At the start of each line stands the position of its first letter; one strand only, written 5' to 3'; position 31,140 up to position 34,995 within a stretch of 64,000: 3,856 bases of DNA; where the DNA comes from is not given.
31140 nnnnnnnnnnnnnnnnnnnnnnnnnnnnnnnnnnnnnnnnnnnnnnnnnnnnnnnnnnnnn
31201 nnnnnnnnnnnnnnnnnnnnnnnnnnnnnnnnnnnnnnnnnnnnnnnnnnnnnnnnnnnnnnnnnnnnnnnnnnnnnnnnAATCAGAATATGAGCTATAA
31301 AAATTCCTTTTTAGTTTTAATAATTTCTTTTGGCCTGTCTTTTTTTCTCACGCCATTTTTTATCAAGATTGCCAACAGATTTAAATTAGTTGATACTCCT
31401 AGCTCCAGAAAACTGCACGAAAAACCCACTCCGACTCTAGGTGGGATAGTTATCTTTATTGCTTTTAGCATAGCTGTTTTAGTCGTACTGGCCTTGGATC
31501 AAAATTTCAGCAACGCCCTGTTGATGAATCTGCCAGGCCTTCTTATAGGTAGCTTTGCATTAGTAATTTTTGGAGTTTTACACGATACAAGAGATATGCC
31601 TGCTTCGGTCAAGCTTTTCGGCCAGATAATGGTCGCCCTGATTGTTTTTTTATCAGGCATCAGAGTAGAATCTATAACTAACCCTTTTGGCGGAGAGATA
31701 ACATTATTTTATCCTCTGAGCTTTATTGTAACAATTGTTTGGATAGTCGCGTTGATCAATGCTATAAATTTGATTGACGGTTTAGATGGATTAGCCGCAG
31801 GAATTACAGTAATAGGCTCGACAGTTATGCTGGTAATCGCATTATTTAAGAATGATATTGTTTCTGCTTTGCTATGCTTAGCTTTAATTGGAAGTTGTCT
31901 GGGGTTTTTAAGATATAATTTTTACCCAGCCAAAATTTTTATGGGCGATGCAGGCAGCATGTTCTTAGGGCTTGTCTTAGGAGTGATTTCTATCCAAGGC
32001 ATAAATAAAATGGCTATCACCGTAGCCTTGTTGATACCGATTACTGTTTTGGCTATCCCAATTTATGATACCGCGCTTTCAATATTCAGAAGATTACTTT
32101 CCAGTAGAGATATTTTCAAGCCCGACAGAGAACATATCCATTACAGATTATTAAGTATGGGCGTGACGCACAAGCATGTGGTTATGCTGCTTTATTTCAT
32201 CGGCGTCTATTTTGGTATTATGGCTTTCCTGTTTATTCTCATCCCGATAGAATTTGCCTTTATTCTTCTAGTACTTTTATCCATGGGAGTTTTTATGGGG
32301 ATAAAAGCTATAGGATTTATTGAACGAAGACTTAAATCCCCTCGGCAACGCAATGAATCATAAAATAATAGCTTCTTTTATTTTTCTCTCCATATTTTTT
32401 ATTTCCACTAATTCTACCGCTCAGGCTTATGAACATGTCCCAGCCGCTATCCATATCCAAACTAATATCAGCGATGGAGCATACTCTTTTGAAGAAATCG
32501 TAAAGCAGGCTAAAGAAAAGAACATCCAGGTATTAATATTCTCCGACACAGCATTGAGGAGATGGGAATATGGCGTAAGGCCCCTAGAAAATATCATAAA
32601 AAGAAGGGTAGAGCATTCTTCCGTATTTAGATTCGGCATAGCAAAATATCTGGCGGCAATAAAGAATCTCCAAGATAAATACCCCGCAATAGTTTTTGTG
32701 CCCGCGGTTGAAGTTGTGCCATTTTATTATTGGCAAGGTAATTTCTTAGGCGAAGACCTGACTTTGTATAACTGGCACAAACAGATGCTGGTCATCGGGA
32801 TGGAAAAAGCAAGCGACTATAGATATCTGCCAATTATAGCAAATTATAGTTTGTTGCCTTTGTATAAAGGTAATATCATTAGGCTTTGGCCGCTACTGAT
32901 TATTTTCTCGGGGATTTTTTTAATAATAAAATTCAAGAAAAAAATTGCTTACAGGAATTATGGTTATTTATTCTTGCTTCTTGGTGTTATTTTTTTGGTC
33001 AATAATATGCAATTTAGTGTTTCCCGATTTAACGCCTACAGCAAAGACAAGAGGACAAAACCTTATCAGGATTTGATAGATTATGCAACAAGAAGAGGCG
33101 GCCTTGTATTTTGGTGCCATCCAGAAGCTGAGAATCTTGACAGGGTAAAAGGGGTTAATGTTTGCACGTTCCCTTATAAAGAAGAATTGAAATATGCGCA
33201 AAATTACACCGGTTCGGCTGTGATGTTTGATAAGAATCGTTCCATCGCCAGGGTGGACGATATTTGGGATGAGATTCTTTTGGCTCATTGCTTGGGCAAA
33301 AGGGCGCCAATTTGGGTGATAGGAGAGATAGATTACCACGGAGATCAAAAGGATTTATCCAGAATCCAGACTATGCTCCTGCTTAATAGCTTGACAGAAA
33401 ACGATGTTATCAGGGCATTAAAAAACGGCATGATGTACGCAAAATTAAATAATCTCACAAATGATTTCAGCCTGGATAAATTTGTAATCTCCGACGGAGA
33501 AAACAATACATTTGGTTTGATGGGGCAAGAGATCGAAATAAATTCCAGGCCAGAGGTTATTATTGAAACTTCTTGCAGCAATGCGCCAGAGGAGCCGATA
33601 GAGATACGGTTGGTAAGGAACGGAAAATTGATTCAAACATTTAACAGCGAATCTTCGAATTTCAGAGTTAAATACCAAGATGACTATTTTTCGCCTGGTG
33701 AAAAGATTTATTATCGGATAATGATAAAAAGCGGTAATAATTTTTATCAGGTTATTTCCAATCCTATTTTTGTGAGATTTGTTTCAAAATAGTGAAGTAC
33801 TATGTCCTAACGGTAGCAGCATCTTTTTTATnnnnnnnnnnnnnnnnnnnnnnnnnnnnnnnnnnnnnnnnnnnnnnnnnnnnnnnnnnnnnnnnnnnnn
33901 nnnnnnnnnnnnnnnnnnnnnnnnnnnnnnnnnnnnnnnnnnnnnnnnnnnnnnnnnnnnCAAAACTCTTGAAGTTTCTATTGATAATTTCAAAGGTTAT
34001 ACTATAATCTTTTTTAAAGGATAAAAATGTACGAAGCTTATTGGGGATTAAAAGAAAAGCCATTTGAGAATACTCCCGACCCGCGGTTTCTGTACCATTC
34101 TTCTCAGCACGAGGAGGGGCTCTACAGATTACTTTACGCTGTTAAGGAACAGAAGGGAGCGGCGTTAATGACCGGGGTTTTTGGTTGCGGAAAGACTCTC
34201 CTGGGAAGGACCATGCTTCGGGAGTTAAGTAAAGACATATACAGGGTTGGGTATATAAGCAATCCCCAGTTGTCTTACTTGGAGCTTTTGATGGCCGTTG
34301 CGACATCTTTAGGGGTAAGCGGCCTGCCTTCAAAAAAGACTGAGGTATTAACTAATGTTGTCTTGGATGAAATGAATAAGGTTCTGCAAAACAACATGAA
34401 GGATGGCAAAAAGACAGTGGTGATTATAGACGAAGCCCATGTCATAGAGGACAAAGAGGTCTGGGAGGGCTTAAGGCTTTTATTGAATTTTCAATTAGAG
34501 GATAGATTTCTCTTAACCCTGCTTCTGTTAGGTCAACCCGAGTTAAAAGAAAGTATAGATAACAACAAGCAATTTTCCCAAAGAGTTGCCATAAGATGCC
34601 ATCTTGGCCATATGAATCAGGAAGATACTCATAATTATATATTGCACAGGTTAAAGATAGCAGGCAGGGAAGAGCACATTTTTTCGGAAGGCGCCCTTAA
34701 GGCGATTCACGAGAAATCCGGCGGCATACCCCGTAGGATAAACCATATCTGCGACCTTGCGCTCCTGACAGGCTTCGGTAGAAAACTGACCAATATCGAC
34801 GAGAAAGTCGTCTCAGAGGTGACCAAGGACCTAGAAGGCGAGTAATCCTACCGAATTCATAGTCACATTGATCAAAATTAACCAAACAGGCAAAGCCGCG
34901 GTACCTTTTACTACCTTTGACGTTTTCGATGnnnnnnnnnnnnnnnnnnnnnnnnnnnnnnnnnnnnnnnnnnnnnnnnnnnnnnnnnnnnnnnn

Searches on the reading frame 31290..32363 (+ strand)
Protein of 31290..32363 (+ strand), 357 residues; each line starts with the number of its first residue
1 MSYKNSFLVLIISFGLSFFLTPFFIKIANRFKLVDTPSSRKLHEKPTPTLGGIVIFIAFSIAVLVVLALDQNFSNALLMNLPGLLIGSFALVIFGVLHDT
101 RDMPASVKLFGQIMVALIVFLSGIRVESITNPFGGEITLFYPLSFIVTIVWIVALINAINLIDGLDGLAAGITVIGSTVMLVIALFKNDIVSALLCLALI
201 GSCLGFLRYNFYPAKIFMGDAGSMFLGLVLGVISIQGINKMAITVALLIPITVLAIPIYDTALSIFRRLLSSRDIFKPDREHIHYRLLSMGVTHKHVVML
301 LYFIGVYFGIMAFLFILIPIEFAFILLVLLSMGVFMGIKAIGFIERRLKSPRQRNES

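Call 101: search_protein_families(library=ncbifam, proteins=[window:31290-32363:+], max_evalue=1e-8)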
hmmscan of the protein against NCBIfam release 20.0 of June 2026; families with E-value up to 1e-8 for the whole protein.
window:31290-32363:+ (357 aa): 3 families
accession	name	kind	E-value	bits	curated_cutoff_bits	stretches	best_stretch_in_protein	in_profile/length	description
TIGR02380.1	ECA_wecA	exception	3.4e-40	138.3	326.05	1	10-336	4-331/346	UDP-N-acetylglucosamine--undecaprenyl-phosphate N-acetylglucosaminephosphotransferase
NF053644.1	MraY_archaea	equivalog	4.7e-30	105.1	450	1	105-312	150-339/340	pseudomurein biosynthesis MraY family phospho-N-acetylmuramoyl-pentapeptide-transferase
TIGR00445.1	mraY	equivalog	9.7e-29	100.8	192.05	1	35-316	24-318/321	phospho-N-acetylmuramoyl-pentapeptide-transferase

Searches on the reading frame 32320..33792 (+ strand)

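Call 101: search_protein_families(library=ncbifam, proteins=[window:32320-33792:+], max_evalue=1e-8)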
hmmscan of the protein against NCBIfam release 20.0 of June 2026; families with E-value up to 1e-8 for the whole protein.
window:32320-33792:+ (490 aa): 1 family
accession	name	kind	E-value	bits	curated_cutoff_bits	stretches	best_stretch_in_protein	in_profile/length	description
NF038032.1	CehA_McbA_metalo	domain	4.6e-17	62.4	80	1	242-485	90-314/315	CehA/McbA family metallohydrolase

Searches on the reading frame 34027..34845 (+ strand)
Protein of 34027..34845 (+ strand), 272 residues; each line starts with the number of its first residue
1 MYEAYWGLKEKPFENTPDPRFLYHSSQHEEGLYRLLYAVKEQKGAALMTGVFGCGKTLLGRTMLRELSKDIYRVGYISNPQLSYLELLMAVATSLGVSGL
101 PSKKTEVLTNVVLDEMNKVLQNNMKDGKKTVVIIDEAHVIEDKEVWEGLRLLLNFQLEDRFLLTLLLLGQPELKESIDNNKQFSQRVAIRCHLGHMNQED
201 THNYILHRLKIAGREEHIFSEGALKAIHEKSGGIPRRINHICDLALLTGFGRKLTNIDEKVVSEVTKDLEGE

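Call 101: search_protein_families(library=ncbifam, proteins=[window:34027-34845:+], max_evalue=1e-8)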
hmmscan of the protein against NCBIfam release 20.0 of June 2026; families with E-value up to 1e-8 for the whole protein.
window:34027-34845:+ (272 aa): 1 family
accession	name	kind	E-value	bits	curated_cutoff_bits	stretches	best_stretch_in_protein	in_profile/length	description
TIGR03015.1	pepcterm_ATPase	hypoth_equivalog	2.7e-68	230.3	324.5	1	1-271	1-268/269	XrtA/PEP-CTERM system-associated ATPase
